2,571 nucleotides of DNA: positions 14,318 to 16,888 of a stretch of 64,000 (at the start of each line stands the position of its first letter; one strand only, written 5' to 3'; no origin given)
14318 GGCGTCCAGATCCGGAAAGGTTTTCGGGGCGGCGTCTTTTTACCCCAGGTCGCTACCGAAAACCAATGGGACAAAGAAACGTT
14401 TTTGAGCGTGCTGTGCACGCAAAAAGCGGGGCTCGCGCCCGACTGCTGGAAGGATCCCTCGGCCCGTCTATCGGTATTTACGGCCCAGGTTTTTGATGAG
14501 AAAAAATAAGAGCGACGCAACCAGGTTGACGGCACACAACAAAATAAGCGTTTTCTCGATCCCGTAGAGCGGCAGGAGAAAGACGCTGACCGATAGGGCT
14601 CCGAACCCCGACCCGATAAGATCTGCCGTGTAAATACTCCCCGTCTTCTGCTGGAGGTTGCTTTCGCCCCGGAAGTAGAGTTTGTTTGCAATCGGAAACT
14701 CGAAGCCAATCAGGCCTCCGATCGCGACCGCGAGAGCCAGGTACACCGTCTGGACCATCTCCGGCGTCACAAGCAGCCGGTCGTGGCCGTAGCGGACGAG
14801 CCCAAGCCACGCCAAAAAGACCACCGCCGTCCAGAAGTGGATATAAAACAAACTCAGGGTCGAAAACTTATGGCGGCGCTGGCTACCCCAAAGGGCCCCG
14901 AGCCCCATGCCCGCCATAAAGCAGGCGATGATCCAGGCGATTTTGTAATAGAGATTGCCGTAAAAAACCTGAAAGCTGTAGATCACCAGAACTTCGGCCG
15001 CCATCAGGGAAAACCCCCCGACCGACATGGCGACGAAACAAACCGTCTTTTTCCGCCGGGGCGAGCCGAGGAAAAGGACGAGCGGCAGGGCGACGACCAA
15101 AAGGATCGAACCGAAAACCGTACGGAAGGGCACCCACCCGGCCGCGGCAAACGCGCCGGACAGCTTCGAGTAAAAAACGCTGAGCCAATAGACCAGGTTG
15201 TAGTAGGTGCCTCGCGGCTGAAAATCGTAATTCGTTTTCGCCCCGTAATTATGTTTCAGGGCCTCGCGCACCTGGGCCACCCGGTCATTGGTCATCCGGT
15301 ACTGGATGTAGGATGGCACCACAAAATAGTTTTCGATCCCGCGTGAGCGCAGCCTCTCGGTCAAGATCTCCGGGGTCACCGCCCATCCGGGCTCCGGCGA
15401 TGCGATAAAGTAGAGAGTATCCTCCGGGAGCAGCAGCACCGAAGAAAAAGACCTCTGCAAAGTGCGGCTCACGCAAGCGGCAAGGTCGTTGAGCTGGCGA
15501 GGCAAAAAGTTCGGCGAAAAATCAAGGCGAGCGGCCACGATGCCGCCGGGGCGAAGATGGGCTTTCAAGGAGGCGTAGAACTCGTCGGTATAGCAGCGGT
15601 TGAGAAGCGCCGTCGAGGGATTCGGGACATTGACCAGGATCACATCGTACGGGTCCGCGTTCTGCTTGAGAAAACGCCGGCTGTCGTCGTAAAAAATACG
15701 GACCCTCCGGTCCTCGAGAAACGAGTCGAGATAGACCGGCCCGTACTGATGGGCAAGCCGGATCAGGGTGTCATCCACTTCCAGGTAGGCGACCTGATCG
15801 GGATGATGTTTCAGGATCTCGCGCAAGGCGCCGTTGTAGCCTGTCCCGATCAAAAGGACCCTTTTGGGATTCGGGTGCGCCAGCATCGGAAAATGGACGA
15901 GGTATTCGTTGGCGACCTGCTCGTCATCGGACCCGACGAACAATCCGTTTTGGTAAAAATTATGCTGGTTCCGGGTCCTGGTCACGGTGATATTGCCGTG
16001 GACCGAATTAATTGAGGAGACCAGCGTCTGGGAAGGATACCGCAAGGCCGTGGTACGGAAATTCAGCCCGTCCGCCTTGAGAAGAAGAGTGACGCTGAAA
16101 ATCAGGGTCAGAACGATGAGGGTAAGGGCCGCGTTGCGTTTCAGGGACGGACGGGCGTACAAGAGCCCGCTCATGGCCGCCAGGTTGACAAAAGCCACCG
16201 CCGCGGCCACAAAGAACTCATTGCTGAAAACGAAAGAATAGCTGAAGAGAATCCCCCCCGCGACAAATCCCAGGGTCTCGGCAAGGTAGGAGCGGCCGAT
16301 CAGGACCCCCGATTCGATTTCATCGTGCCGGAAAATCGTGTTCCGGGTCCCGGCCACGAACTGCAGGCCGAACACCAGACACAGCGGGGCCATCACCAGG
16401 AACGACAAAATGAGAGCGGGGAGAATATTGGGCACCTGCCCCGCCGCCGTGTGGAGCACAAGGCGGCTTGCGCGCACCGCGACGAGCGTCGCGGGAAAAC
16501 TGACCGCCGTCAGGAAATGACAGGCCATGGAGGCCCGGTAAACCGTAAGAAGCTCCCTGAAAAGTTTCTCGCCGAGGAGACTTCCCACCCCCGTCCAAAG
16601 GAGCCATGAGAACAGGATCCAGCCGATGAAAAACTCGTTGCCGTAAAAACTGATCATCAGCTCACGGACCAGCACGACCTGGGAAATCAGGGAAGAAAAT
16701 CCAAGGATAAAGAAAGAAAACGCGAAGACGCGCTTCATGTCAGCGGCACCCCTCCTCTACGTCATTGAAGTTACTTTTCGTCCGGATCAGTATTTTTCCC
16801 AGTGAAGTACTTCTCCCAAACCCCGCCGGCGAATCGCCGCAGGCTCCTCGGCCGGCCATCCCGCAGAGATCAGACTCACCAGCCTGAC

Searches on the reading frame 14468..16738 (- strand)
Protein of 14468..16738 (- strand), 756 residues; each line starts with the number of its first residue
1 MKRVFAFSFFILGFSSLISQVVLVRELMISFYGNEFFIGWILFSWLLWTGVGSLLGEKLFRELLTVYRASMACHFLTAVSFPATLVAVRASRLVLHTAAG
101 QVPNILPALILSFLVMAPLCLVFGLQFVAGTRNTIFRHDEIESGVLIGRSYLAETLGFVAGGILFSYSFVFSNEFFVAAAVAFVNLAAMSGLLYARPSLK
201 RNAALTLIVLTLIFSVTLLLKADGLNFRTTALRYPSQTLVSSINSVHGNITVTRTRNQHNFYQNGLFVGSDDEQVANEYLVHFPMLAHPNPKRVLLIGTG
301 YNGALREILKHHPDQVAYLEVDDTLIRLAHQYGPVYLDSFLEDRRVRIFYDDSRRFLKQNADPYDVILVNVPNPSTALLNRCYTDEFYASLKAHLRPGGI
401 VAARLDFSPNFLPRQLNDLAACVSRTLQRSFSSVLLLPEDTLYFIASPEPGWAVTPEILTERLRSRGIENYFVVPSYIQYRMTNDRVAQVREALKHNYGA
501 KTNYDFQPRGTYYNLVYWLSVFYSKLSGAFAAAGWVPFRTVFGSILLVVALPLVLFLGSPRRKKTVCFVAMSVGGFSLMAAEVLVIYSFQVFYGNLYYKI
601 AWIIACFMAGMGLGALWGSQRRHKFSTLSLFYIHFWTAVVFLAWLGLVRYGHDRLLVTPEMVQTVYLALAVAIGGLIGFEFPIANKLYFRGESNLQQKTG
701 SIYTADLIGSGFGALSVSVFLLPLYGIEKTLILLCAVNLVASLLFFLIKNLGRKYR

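Call 10: search_protein_families(library=pfam, proteins=[window:14468-16738:-])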
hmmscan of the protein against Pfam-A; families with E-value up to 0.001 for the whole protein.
window:14468-16738:- (756 aa): 1 family
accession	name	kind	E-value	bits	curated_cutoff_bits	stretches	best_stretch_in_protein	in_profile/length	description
PF01564.23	Spermine_synth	-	4.4e-23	82.2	22.9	1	275-403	3-130/186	Spermine/spermidine synthase domain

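Call 35: find_encoding_contigs(protein=window:14468-16738:-, flank=10000, max_places=10)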
Protein window:14468-16738:- (756 aa): 4 contigs read that carry it; 4 places shown.
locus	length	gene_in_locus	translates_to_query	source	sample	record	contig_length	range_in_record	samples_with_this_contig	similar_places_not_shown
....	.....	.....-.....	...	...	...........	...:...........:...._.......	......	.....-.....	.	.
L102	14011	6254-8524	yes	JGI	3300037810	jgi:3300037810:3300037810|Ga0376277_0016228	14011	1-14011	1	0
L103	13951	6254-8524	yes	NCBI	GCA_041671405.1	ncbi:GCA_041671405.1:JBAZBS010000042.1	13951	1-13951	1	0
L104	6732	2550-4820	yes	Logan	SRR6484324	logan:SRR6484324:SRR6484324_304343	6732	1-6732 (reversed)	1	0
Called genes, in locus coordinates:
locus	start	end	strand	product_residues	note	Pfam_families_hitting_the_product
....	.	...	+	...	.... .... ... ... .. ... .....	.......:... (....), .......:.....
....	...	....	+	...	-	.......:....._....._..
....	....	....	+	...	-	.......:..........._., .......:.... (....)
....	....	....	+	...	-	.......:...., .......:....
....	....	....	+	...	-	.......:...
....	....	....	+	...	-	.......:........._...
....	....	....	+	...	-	-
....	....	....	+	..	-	-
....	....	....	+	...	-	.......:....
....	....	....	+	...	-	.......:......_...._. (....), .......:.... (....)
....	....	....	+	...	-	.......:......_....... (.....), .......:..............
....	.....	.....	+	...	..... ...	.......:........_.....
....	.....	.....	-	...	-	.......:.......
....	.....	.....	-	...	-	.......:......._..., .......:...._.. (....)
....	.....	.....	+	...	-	-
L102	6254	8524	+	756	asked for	PF01564:Spermine_synth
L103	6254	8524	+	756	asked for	PF01564:Spermine_synth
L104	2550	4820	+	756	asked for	PF01564:Spermine_synth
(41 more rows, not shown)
